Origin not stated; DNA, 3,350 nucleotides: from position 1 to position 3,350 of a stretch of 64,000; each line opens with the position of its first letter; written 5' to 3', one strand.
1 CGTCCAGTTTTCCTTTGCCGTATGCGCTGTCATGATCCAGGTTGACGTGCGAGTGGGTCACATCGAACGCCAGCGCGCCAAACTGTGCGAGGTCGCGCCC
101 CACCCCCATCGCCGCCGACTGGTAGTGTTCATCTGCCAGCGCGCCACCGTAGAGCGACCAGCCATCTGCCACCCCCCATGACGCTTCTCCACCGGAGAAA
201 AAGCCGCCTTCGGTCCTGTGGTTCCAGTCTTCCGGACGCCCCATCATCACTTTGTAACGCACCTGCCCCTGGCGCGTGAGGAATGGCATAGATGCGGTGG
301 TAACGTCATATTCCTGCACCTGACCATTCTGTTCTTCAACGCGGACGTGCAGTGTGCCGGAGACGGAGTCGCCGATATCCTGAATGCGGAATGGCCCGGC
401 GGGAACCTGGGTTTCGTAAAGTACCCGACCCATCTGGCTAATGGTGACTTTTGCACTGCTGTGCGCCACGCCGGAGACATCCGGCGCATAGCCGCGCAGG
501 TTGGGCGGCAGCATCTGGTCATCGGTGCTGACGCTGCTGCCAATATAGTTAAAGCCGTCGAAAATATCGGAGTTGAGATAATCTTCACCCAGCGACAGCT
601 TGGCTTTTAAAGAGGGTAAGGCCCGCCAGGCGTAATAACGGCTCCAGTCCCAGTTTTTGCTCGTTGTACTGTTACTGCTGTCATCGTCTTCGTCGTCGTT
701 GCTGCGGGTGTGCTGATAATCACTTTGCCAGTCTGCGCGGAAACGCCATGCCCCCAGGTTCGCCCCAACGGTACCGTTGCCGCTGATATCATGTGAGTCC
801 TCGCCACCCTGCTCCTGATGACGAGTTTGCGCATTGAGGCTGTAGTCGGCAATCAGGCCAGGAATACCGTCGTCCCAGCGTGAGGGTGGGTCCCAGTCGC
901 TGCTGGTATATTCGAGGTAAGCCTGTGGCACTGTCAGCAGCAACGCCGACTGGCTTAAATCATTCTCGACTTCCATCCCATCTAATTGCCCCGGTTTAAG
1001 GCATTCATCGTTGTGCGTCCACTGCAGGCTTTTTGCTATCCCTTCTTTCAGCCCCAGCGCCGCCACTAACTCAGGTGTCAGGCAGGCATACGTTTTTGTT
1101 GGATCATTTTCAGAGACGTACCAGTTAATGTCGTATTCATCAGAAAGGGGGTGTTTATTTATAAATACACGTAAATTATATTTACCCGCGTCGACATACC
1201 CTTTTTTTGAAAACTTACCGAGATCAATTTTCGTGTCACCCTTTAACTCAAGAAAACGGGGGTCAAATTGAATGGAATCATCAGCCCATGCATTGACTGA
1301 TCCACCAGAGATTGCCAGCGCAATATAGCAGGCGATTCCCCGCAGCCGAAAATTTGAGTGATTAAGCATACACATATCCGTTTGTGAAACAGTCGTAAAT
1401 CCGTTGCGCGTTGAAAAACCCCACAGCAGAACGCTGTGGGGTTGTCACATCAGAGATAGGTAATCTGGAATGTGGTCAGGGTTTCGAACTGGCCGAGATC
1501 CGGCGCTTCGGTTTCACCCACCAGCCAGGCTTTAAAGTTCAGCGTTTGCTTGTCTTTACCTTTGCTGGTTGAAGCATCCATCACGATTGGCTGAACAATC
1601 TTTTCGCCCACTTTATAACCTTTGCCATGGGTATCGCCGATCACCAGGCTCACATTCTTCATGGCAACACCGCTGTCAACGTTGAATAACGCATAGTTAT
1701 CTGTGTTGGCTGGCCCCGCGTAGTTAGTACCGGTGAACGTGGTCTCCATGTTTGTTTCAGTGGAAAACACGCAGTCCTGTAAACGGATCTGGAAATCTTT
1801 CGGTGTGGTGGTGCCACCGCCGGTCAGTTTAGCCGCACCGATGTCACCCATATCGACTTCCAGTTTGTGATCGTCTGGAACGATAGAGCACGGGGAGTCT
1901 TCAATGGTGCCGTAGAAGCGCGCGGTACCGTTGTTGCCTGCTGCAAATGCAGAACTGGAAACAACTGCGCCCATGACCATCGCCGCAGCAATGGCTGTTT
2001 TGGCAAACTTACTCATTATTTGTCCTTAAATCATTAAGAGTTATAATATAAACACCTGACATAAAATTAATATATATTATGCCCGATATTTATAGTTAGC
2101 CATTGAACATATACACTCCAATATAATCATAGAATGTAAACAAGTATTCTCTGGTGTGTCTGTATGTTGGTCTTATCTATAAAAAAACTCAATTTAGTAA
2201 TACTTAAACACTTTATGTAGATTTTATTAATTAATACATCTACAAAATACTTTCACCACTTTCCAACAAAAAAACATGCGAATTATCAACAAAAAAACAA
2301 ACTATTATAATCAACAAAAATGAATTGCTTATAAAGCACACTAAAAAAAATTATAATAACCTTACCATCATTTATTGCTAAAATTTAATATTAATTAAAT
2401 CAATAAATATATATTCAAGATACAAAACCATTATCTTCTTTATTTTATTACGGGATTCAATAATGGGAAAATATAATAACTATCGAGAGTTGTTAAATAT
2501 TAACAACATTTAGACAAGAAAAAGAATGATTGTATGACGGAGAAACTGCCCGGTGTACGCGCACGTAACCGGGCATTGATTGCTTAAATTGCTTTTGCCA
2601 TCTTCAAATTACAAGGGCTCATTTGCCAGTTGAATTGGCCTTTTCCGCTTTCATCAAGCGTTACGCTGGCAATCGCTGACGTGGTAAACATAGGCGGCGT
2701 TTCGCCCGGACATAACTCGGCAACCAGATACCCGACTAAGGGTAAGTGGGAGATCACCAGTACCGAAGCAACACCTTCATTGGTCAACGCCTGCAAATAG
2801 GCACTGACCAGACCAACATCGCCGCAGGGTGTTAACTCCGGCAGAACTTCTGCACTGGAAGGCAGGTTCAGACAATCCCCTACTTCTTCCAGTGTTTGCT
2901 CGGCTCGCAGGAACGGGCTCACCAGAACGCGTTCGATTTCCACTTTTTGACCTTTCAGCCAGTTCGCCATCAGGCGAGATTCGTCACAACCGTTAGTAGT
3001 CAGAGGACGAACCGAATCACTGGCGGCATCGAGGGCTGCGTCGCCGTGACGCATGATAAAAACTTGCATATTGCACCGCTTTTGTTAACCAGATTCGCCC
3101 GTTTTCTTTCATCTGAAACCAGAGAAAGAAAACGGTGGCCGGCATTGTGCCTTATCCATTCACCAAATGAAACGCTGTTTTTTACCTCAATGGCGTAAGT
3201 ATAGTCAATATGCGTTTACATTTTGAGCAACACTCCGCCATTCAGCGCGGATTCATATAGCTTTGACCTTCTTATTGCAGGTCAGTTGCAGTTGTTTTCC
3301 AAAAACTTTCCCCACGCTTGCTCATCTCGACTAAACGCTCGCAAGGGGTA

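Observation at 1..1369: Yfc fimbrial usher appears open through its first ~456 codons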

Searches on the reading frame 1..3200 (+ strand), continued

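Call 31: find_homologous_proteins(query=L001:7721-10369:-, max_evalue=1e-100)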
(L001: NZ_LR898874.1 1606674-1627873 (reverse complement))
Query L001:7721-10369:- (883 aa): 2966 proteins with E <= 1e-100 among 8000 candidates; the best 120 are listed.
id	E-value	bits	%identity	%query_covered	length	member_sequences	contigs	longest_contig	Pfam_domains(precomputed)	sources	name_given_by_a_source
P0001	0.0e+0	2020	99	100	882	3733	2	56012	PF13954.12,PF13953.13,PF00577.27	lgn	-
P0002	0.0e+0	1813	97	78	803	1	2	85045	PF13954.12,PF13953.13,PF00577.27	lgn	-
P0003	0.0e+0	1679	80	100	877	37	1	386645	PF13954.12,PF13953.13,PF00577.27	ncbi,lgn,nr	ncbi:fimbrial biogenesis outer membrane usher protein [Escherichia albertii]|nr:fimbrial biogenesis 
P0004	0.0e+0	1677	97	85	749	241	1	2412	PF13954.12,PF13953.13,PF00577.27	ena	-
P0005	0.0e+0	1676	80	100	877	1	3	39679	PF13954.12,PF13953.13,PF00577.27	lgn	-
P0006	0.0e+0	1665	79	100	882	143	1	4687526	PF13954.12,PF13953.13,PF00577.27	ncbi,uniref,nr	ncbi:fimbrial biogenesis outer membrane usher protein [Escherichia albertii]|uniref:fimbrial biogene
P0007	0.0e+0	1653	79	100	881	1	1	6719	PF13954.12,PF13953.13,PF00577.27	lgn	-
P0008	0.0e+0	1651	79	100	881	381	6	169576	PF13954.12,PF13953.13,PF00577.27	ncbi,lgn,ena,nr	ncbi:TPA: fimbrial biogenesis outer membrane usher protein [Escherichia coli]|nr:fimbrial biogenesis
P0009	0.0e+0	1630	78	100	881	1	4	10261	PF13954.12,PF13953.13,PF00577.27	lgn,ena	-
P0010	0.0e+0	1626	77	100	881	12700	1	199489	PF13954.12,PF13953.13,PF00577.27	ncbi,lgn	ncbi:fimbrial usher protein YfcU [Escherichia coli]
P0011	0.0e+0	1618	77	100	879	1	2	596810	PF13954.12,PF13953.13,PF00577.27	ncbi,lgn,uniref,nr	ncbi:outer membrane usher protein [Escherichia coli]|uniref:fimbrial biogenesis outer membrane usher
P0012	0.0e+0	1605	77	99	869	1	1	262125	PF13954.12,PF13953.13,PF00577.27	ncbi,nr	ncbi:fimbrial biogenesis outer membrane usher protein, partial [Escherichia coli]|nr:fimbrial biogen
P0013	0.0e+0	1604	77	100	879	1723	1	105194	PF13954.12,PF13953.13,PF00577.27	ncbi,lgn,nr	ncbi:fimbrial biogenesis outer membrane usher protein [Escherichia coli]|nr:fimbrial biogenesis oute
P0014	0.0e+0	1604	77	99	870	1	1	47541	PF13954.12,PF13953.13,PF00577.27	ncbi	ncbi:TPA: fimbrial biogenesis outer membrane usher protein, partial [Escherichia coli]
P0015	0.0e+0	1603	78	98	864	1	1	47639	PF13954.12,PF13953.13,PF00577.27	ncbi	ncbi:TPA: fimbrial biogenesis outer membrane usher protein [Escherichia coli]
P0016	0.0e+0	1603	77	100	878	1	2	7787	PF13954.12,PF13953.13,PF00577.27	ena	-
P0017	0.0e+0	1602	78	98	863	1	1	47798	PF13954.12,PF13953.13,PF00577.27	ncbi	ncbi:TPA: fimbrial biogenesis outer membrane usher protein, partial [Escherichia coli]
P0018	0.0e+0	1599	78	98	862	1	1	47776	PF13954.12,PF13953.13,PF00577.27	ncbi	ncbi:TPA: fimbrial biogenesis outer membrane usher protein [Escherichia coli]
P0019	0.0e+0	1599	76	100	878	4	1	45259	PF13954.12,PF13953.13,PF00577.27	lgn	-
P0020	0.0e+0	1597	77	98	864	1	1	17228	PF13954.12,PF13953.13,PF00577.27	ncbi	ncbi:TPA: fimbrial biogenesis outer membrane usher protein [Escherichia coli]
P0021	0.0e+0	1593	78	98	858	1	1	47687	PF13954.12,PF13953.13,PF00577.27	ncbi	ncbi:TPA: fimbrial biogenesis outer membrane usher protein, partial [Escherichia coli]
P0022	0.0e+0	1593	76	100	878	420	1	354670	PF13954.12,PF13953.13,PF00577.27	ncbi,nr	ncbi:fimbrial biogenesis outer membrane usher protein [Escherichia fergusonii]|nr:fimbrial biogenesi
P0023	0.0e+0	1591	78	97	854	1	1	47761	PF13954.12,PF13953.13,PF00577.27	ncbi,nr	ncbi:TPA: fimbrial biogenesis outer membrane usher protein, partial [Escherichia coli]|nr:fimbrial b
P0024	0.0e+0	1590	78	97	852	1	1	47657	PF13954.12,PF13953.13,PF00577.27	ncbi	ncbi:TPA: fimbrial biogenesis outer membrane usher protein, partial [Escherichia coli]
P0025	0.0e+0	1589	77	98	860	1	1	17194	PF13954.12,PF13953.13,PF00577.27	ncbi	ncbi:TPA: fimbrial biogenesis outer membrane usher protein [Escherichia coli]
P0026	0.0e+0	1585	78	97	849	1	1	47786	PF13954.12,PF13953.13,PF00577.27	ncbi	ncbi:TPA: fimbrial biogenesis outer membrane usher protein, partial [Escherichia coli]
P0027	0.0e+0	1574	78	96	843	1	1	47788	PF13954.12,PF13953.13,PF00577.27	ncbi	ncbi:TPA: fimbrial biogenesis outer membrane usher protein, partial [Escherichia coli]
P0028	0.0e+0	1573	78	96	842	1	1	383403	PF13954.12,PF13953.13,PF00577.27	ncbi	ncbi:TPA: fimbrial biogenesis outer membrane usher protein, partial [Escherichia coli]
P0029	0.0e+0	1567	78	97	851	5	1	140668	PF13954.12,PF13953.13,PF00577.27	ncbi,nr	ncbi:fimbrial biogenesis outer membrane usher protein [Escherichia sp. E2593]|nr:fimbrial biogenesis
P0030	0.0e+0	1563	78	95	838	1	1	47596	PF13954.12,PF13953.13,PF00577.27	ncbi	ncbi:TPA: fimbrial biogenesis outer membrane usher protein, partial [Escherichia coli]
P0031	0.0e+0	1561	76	100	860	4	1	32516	PF13954.12,PF13953.13,PF00577.27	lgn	-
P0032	0.0e+0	1542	73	100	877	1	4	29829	PF13954.12,PF13953.13,PF00577.27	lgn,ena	-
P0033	0.0e+0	1533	73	100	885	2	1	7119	PF13954.12,PF13953.13,PF00577.27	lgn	-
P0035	0.0e+0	1503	73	100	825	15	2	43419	PF13954.12,PF13953.13,PF00577.27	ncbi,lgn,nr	ncbi:TPA: fimbrial biogenesis outer membrane usher protein [Escherichia coli]|nr:fimbrial biogenesis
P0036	0.0e+0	1466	78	89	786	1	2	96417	PF13954.12,PF13953.13,PF00577.27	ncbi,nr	ncbi:outer membrane usher protein, partial [Escherichia coli]|nr:outer membrane usher protein [Esche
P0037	0.0e+0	1451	78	89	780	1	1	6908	PF13954.12,PF13953.13,PF00577.27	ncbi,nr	ncbi:TPA: outer membrane usher protein, partial [Escherichia coli]|nr:outer membrane usher protein [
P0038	0.0e+0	1430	78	51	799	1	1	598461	PF13954.12,PF13953.13,PF00577.27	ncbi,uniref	ncbi:fimbria/pilus outer membrane usher protein [Escherichia coli]|uniref:fimbria/pilus outer membra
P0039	0.0e+0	1425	76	68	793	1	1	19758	PF13954.12,PF13953.13,PF00577.27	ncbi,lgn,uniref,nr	ncbi:fimbrial biogenesis outer membrane usher protein [Escherichia coli]|uniref:fimbrial biogenesis 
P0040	0.0e+0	1408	79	85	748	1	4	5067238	PF13954.12,PF13953.13,PF00577.27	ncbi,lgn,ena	-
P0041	0.0e+0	1404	79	85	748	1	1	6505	PF13954.12,PF13953.13,PF00577.27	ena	-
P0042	0.0e+0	1400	79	85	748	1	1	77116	PF13954.12,PF13953.13,PF00577.27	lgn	-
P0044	0.0e+0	1304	79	79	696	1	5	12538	PF13953.13,PF00577.27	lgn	-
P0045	0.0e+0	1303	79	79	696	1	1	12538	PF13953.13,PF00577.27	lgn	-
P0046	0.0e+0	1303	79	79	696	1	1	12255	PF13953.13,PF00577.27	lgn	-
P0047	0.0e+0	1301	76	65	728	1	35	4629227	PF13954.12,PF13953.13,PF00577.27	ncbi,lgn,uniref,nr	ncbi:TPA: outer membrane usher protein [Escherichia coli]|uniref:outer membrane usher protein n=1 Ta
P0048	0.0e+0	1273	79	77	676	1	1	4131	PF13953.13,PF00577.27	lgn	-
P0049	0.0e+0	1271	79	77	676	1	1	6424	PF13953.13,PF00577.27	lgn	-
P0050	0.0e+0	1268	60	100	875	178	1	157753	PF13954.12,PF13953.13,PF00577.27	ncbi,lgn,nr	ncbi:outer membrane usher protein [Escherichia marmotae]|nr:outer membrane usher protein [Escherichi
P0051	0.0e+0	1256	67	53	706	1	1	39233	PF13954.12,PF13953.13,PF00577.27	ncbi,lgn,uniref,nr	ncbi:fimbrial outer membrane usher protein StfC [Escherichia coli]|uniref:fimbria/pilus outer membra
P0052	0.0e+0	1249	61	100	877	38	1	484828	PF13954.12,PF13953.13,PF00577.27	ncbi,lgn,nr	ncbi:PapC/FimD family outer membrane usher protein [Salmonella enterica subsp. enterica serovar Clai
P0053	0.0e+0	1248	61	99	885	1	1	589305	PF13954.12,PF13953.13,PF00577.27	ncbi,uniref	ncbi:outer membrane usher protein [Pseudocitrobacter cyperus]|uniref:Outer membrane usher protein n=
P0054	0.0e+0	1243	58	100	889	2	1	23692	PF13954.12,PF13953.13,PF00577.27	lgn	-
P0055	0.0e+0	1237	58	100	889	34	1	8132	PF13954.12,PF13953.13,PF00577.27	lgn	-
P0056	0.0e+0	1232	58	100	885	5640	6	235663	PF13954.12,PF13953.13,PF00577.27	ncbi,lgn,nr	ncbi:TPA_asm: fimbrial biogenesis outer membrane usher protein [Salmonella enterica subsp. enterica 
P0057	0.0e+0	1231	58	100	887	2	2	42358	PF13954.12,PF13953.13,PF00577.27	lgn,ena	-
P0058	0.0e+0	1231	59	100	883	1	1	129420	PF13954.12,PF13953.13,PF00577.27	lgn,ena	-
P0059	0.0e+0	1230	58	100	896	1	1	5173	PF13954.12,PF13953.13,PF00577.27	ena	-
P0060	0.0e+0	1226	58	100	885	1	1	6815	PF13954.12,PF13953.13,PF00577.27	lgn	-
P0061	0.0e+0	1226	74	52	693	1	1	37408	PF13954.12,PF13953.13,PF00577.27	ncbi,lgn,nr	ncbi:TPA: fimbria/pilus outer membrane usher protein [Escherichia coli]|nr:fimbria/pilus outer membr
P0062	0.0e+0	1223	57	100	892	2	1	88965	PF13954.12,PF13953.13,PF00577.27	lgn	-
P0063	0.0e+0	1222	58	100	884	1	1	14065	PF13954.12,PF13953.13,PF00577.27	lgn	-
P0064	0.0e+0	1221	58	100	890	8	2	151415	PF13954.12,PF13953.13,PF00577.27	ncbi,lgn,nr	ncbi:outer membrane usher protein [Salmonella enterica subsp. salamae]|nr:outer membrane usher prote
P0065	0.0e+0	1220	58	100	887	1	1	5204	PF13954.12,PF13953.13,PF00577.27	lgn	-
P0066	0.0e+0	1219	59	97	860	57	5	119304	PF13954.12,PF13953.13,PF00577.27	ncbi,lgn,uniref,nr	ncbi:outer membrane usher protein [Salmonella enterica]|uniref:outer membrane usher protein n=1 Tax=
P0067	0.0e+0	1218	59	100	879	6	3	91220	PF13954.12,PF13953.13,PF00577.27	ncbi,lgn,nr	ncbi:outer membrane usher protein [Escherichia coli]|nr:outer membrane usher protein [Escherichia co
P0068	0.0e+0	1213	59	97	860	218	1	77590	PF13954.12,PF13953.13,PF00577.27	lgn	-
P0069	0.0e+0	1211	59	97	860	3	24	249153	PF13954.12,PF13953.13,PF00577.27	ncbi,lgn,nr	ncbi:outer membrane usher protein [Salmonella enterica]|nr:outer membrane usher protein [Salmonella 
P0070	0.0e+0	1205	79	73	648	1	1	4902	PF13953.13,PF00577.27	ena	-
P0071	0.0e+0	1204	57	100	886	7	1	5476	PF13954.12,PF13953.13,PF00577.27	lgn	-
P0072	0.0e+0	1196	57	100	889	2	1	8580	PF13954.12,PF13953.13,PF00577.27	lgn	-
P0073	0.0e+0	1195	57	100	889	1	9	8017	PF13954.12,PF13953.13,PF00577.27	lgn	-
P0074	0.0e+0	1195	57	100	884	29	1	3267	PF13954.12,PF13953.13,PF00577.27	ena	-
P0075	0.0e+0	1190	57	100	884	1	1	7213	PF13954.12,PF13953.13,PF00577.27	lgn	-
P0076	0.0e+0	1186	79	72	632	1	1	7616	PF13953.13,PF00577.27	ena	-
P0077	0.0e+0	1186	59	96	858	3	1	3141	PF13954.12,PF13953.13,PF00577.27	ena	-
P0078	0.0e+0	1185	57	97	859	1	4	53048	PF13954.12,PF13953.13,PF00577.27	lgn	-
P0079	0.0e+0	1185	79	72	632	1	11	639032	PF13953.13,PF00577.27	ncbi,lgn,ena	-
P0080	0.0e+0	1183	79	72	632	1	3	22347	PF13953.13,PF00577.27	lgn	-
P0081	0.0e+0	1183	56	100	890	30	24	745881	PF13954.12,PF13953.13,PF00577.27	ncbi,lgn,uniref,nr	ncbi:TPA: outer membrane usher protein [Salmonella enterica subsp. enterica serovar Ball]|uniref:out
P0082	0.0e+0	1183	79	72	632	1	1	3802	PF13953.13,PF00577.27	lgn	-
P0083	0.0e+0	1182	79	72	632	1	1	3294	PF13953.13,PF00577.27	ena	-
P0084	0.0e+0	1181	57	100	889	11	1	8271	PF13954.12,PF13953.13,PF00577.27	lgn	-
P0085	0.0e+0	1180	80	71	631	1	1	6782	PF13953.13,PF00577.27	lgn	-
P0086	0.0e+0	1176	57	96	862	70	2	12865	PF13954.12,PF13953.13,PF00577.27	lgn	-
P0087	0.0e+0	1169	57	99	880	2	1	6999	PF13954.12,PF13953.13,PF00577.27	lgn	-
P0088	0.0e+0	1166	58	96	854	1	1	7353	PF13954.12,PF13953.13,PF00577.27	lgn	-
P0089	0.0e+0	1164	58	96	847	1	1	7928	PF13954.12,PF13953.13,PF00577.27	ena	-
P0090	0.0e+0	1163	56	99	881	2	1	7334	PF13954.12,PF13953.13,PF00577.27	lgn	-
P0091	0.0e+0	1159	57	96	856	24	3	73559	PF13954.12,PF13953.13,PF00577.27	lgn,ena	-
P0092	0.0e+0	1151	81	68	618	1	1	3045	PF13953.13,PF00577.27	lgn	-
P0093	0.0e+0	1143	56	98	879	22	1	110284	PF13954.12,PF13953.13,PF00577.27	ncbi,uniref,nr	ncbi:outer membrane usher protein [Enterobacter cloacae complex sp. P15RS]|uniref:outer membrane ush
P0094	0.0e+0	1136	57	98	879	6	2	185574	PF13954.12,PF13953.13,PF00577.27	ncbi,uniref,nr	ncbi:outer membrane usher protein [Enterobacter sp. 296B2]|uniref:outer membrane usher protein n=1 T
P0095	0.0e+0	1134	56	99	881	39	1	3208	PF13954.12,PF13953.13,PF00577.27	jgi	-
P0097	0.0e+0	1101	73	47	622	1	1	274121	PF13954.12,PF13953.13,PF00577.27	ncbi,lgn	-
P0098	0.0e+0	1100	73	47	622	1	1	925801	PF13954.12,PF13953.13,PF00577.27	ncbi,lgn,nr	ncbi:fimbria/pilus outer membrane usher protein [Escherichia coli]|nr:fimbria/pilus outer membrane u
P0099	0.0e+0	1095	55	98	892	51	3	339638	PF13954.12,PF13953.13,PF00577.27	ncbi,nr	ncbi:TPA: fimbrial biogenesis outer membrane usher protein [Salmonella enterica]|nr:fimbrial biogene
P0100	0.0e+0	1093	73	47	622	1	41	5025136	PF13954.12,PF13953.13,PF00577.27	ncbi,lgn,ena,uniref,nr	ncbi:fimbria/pilus outer membrane usher protein [Escherichia coli]|uniref:fimbria/pilus outer membra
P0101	0.0e+0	1091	99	55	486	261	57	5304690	PF13953.13,PF00577.27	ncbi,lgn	-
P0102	0.0e+0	1091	55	98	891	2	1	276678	PF13954.12,PF13953.13,PF00577.27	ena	-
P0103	0.0e+0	1090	73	47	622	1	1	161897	PF13954.12,PF13953.13,PF00577.27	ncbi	-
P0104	0.0e+0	1089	54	99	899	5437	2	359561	PF13954.12,PF13953.13,PF00577.27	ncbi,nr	ncbi:fimbrial biogenesis outer membrane usher protein [Salmonella enterica subsp. enterica serovar C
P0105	0.0e+0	1084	54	98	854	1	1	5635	PF13954.12,PF13953.13,PF00577.27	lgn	-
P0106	0.0e+0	1073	55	95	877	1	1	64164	PF13954.12,PF13953.13,PF00577.27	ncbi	-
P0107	0.0e+0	1071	97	55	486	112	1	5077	PF13953.13,PF00577.27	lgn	-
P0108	0.0e+0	1061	53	99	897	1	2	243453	PF13954.12,PF13953.13,PF00577.27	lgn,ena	-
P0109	0.0e+0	1058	79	65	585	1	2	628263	PF13953.13,PF00577.27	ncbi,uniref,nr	ncbi:outer membrane usher protein [Escherichia coli]|uniref:outer membrane usher protein n=1 Tax=Esc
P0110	0.0e+0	1054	53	96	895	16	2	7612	PF13954.12,PF13953.13,PF00577.27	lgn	-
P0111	0.0e+0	1052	54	98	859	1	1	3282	PF13954.12,PF13953.13,PF00577.27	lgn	-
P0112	0.0e+0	1050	53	98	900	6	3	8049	PF13954.12,PF13953.13,PF00577.27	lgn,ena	-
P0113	0.0e+0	1047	55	97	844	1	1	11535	PF13954.12,PF13953.13,PF00577.27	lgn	-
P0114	0.0e+0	1045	55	95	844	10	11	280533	PF13954.12,PF13953.13,PF00577.27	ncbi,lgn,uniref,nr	ncbi:Outer membrane usher protein papC precursor [Serratia quinivorans]|uniref:Fimbrial biogenesis o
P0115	0.0e+0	1044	54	96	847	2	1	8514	PF13954.12,PF13953.13,PF00577.27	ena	-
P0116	0.0e+0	1044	55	95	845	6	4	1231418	PF13954.12,PF13953.13,PF00577.27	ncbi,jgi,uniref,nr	ncbi:outer membrane usher protein [Serratia proteamaculans]|jgi:outer membrane usher protein FimD/Pa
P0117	0.0e+0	1042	54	96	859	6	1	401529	PF13954.12,PF13953.13,PF00577.27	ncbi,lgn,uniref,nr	ncbi:outer membrane usher protein [Serratia rubidaea]|uniref:outer membrane usher protein n=1 Tax=Se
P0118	0.0e+0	1040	55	95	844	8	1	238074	PF13954.12,PF13953.13,PF00577.27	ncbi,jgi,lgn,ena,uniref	ncbi:outer membrane usher protein [Serratia sp. TSA_198.1]|uniref:outer membrane usher protein n=1 T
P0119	0.0e+0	1040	55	95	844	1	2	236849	PF13954.12,PF13953.13,PF00577.27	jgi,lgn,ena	-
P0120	0.0e+0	1040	53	98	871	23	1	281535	PF13954.12,PF13953.13,PF00577.27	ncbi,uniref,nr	ncbi:outer membrane usher protein [Serratia entomophila]|uniref:outer membrane usher protein n=1 Tax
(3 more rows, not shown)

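Call 46: search_protein_families(library=padloc, proteins=[L001:2531-3889:+, L001:3873-4532:+], max_evalue=0.001)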
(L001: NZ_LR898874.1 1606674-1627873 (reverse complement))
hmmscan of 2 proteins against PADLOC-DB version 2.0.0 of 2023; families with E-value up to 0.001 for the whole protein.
L001:2531-3889:+ (452 aa): 149 families (the best 25 are shown)
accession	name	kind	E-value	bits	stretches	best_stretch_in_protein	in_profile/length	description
PDLC00271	PtuA1|PtuA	-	4.2e-168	558.2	1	2-450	1-420/421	AAA ATPase domain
PDLC00286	PtuA1|PtuA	-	3.6e-130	431.3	1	137-450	3-288/289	AAA ATPase domain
PDLC02913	ATPase_I-A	-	4.8e-114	380.3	1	3-448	53-507/508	-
PDLC00299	PtuA1|PtuA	-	3.3e-111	370.9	1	3-450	54-528/535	AAA ATPase domain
PDLC00284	PtuA1|PtuA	-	3e-106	354.4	2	232-445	314-538/545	AAA ATPase domain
PDLC00278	PtuA1|PtuA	-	6.1e-86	287.4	1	2-449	1-433/436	AAA ATPase domain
PDLC00310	PtuA1|PtuA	-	2.8e-73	245.5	1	2-450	1-440/443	AAA ATPase domain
PDLC00298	PtuA1|PtuA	-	4.6e-72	241.4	1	2-448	1-421/423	AAA ATPase domain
PDLC00267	PtuA1|PtuA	-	5.9e-71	237.9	1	2-391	1-368/438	AAA ATPase domain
PDLC00277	PtuA1|PtuA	-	8.5e-69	230.8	1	2-446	1-420/423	AAA ATPase domain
PDLC00311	PtuA1|PtuA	-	3.6e-68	228.6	1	2-447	1-453/455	AAA ATPase domain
PDLC00275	PtuA1|PtuA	-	1.7e-65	219.7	1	108-446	23-345/348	AAA ATPase domain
PDLC00304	PtuA1|PtuA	-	2.4e-42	143.6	1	4-414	12-400/444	AAA ATPase domain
PDLC00295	PtuA1|PtuA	-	4.4e-41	139.4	2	231-362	213-344/451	AAA ATPase domain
PDLC00272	PtuA1|PtuA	-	9.8e-38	128.2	1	269-442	257-441/444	AAA ATPase domain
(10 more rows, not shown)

L001:3873-4532:+ (219 aa): 24 families
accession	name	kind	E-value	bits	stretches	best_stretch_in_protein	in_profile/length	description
PDLC00344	PtuB1|PtuB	-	4.5e-95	315.4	1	1-218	1-212/213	Unknown function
PDLC00332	PtuB1|PtuB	-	2.4e-29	100.7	1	1-216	1-209/212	Unknown function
PDLC00322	PtuB1|PtuB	-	2.5e-26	90.9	1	1-215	1-209/215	Unknown function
PDLC00346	PtuB1|PtuB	-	5.7e-24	83.3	1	1-216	1-211/214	Unknown function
PDLC02924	HNH_I-A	-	2.5e-22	77.9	1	1-166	1-155/198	-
PDLC00320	PtuB1|PtuB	-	1.4e-20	72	1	8-213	5-198/202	Unknown function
PDLC00314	PtuB1|PtuB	-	9e-20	69.3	1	1-136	1-137/156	Unknown function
PDLC00326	PtuB1|PtuB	-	1e-16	59.5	1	1-165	1-162/197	Unknown function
PDLC00324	PtuB1|PtuB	-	2.7e-15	54.7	1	1-214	1-204/209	Unknown function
PDLC00337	PtuB1|PtuB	-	2.4e-09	35.4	1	1-167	1-165/216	Unknown function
PDLC00358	PtuB1|PtuB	-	2.6e-09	35.1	1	24-195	20-196/215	Unknown function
PDLC00356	PtuB1|PtuB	-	1e-08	33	1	6-135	7-131/196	Unknown function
PDLC00355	PtuB1|PtuB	-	2.3e-08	32.1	1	1-107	1-106/263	Unknown function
PDLC00334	PtuB1|PtuB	-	6.7e-08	30.6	1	27-199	22-205/222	Unknown function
PDLC00353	PtuB1|PtuB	-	9.3e-08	30.1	1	41-135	37-131/196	Unknown function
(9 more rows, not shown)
